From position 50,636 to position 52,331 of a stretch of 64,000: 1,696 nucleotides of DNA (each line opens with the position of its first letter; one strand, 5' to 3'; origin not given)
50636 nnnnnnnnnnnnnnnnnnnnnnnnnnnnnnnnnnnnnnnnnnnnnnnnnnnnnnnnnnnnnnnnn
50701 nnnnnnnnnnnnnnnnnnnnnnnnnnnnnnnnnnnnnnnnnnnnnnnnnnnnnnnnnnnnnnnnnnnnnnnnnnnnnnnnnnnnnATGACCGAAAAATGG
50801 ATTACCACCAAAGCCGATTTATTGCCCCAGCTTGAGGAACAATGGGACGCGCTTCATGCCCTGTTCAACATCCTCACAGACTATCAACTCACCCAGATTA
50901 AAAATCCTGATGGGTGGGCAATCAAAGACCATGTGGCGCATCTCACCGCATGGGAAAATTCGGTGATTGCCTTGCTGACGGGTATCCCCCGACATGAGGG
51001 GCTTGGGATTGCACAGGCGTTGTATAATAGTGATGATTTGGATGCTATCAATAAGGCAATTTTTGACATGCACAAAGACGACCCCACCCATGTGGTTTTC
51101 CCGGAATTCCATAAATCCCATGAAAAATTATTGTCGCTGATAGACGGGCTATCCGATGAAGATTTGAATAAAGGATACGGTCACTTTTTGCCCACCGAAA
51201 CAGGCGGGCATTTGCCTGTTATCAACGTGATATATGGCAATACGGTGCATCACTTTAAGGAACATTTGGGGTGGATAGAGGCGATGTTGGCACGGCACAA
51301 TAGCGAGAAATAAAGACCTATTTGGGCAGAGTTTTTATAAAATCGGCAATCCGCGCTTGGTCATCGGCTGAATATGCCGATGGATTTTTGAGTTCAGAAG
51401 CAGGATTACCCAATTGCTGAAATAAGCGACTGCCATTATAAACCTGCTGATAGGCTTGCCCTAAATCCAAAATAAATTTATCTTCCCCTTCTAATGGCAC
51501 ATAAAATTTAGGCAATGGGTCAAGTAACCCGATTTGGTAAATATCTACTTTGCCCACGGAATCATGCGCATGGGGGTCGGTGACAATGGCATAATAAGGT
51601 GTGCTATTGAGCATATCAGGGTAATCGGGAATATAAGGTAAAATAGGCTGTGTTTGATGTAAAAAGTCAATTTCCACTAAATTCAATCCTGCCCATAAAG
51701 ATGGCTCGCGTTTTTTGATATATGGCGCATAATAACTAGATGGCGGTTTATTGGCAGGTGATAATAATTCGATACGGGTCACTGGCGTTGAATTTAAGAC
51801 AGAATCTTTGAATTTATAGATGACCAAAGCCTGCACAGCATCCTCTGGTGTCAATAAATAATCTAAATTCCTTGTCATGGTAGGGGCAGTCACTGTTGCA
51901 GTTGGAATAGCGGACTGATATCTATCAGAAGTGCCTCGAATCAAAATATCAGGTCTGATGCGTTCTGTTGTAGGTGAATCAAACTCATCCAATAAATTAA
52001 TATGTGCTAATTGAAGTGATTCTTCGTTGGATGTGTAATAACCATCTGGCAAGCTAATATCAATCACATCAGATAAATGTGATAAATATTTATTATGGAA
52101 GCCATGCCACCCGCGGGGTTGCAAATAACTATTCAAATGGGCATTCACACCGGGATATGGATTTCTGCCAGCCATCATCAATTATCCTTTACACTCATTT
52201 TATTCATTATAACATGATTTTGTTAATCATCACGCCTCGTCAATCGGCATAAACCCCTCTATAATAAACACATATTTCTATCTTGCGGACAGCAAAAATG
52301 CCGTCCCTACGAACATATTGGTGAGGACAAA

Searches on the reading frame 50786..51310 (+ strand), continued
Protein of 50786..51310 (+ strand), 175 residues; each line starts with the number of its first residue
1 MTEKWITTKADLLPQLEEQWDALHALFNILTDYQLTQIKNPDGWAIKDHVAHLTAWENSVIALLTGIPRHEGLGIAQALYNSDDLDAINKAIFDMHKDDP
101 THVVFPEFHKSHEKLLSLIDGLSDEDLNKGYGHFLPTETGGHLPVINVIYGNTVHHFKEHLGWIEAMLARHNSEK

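Call 77: search_solved_structures(query=A6, max_evalue=0.05, show_alignments=5)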
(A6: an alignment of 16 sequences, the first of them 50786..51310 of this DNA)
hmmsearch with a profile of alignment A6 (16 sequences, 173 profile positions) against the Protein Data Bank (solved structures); distinct sequences matched with E-value up to 0.05: 7.
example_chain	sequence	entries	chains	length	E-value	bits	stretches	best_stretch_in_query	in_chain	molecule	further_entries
5cof_A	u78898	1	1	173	1.8e-05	27.9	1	7-127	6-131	Uncharacterized protein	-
5com_A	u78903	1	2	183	0.0015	21.7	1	7-166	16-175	Putative conjugative transposon protein Tn1549-like, CTn5-Orf2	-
6anr_A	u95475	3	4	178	0.0021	21.2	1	8-128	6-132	Colibactin self-protection protein ClbS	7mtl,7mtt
4n6c_A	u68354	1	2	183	0.0028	20.8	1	7-163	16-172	uncharacterized protein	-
5civ_A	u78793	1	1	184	0.0063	19.7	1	7-166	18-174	Sibling bacteriocin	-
1rxq_A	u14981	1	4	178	0.023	17.8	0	8-57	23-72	yfiT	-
5cog_A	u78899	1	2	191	0.029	17.5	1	7-164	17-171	IRC4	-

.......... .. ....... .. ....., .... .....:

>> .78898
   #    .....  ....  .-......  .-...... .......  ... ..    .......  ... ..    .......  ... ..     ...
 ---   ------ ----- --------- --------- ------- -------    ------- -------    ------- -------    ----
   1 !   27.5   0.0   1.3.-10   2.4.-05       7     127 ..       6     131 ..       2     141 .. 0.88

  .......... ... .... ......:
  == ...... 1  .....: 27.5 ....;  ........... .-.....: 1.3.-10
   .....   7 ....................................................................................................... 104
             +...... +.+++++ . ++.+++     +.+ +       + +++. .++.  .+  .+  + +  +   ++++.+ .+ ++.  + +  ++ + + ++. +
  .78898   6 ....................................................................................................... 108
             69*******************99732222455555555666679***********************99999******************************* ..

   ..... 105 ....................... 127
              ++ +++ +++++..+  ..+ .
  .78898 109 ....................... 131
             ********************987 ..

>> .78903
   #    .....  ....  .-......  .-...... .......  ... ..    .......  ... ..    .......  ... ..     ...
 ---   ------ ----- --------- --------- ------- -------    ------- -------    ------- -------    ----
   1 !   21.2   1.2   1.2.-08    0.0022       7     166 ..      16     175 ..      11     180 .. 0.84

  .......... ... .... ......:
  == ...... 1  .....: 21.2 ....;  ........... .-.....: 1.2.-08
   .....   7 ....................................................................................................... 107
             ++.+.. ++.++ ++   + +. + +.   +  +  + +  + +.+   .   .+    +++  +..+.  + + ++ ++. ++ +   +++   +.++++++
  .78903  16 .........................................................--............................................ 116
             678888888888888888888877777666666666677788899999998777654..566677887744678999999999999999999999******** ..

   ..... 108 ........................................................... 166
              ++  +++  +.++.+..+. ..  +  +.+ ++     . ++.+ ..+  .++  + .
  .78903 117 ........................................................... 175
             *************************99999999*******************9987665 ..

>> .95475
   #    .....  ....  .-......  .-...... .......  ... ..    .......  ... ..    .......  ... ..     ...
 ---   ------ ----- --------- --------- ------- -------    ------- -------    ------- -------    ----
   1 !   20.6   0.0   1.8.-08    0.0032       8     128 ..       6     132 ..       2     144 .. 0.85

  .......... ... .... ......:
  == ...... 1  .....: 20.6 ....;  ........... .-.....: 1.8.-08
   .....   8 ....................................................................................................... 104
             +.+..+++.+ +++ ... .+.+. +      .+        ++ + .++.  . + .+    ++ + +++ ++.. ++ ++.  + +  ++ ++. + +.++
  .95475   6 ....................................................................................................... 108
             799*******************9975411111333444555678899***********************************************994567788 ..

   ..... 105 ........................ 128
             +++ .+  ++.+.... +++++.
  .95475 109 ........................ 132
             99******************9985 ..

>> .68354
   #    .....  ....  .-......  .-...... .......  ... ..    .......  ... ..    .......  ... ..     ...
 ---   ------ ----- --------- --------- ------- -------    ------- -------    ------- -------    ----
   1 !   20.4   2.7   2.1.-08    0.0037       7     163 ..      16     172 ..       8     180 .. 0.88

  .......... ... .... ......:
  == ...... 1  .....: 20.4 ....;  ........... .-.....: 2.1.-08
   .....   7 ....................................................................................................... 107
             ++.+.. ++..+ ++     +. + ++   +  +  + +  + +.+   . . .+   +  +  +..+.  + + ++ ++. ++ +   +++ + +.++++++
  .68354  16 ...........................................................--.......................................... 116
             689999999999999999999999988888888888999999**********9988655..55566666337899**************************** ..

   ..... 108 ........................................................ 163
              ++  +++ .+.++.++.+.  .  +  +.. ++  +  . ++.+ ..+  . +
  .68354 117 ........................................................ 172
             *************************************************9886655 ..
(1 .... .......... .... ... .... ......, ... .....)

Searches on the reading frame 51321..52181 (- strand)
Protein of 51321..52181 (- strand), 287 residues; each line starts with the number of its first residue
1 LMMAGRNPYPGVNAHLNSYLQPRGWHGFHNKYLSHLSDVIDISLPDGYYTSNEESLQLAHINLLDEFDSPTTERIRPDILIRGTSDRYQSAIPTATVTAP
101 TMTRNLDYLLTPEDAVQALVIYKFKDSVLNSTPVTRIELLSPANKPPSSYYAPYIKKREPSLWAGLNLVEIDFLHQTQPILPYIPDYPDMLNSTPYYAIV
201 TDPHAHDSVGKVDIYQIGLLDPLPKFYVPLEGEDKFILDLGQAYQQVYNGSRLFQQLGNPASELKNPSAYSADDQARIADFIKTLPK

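Call 5: search_protein_families(library=pfam, proteins=[window:51321-52181:-], max_evalue=0.1)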
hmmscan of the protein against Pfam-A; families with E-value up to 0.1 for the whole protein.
window:51321-52181:- (287 aa): 1 family
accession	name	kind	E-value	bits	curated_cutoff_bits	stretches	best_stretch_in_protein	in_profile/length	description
PF13267.11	DUF4058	-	3.9e-24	85.8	25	1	7-252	3-228/254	Protein of unknown function (DUF4058)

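Call 6: search_protein_families(library=padloc, proteins=[window:51321-52181:-], max_evalue=0.1)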
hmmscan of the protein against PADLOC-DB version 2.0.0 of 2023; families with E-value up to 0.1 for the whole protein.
window:51321-52181:- (287 aa): 0 families

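Call 61: search_protein_families(library=ncbifam, proteins=[window:51321-52181:-], max_evalue=0.001)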
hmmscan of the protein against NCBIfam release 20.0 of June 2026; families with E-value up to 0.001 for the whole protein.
window:51321-52181:- (287 aa): 0 families
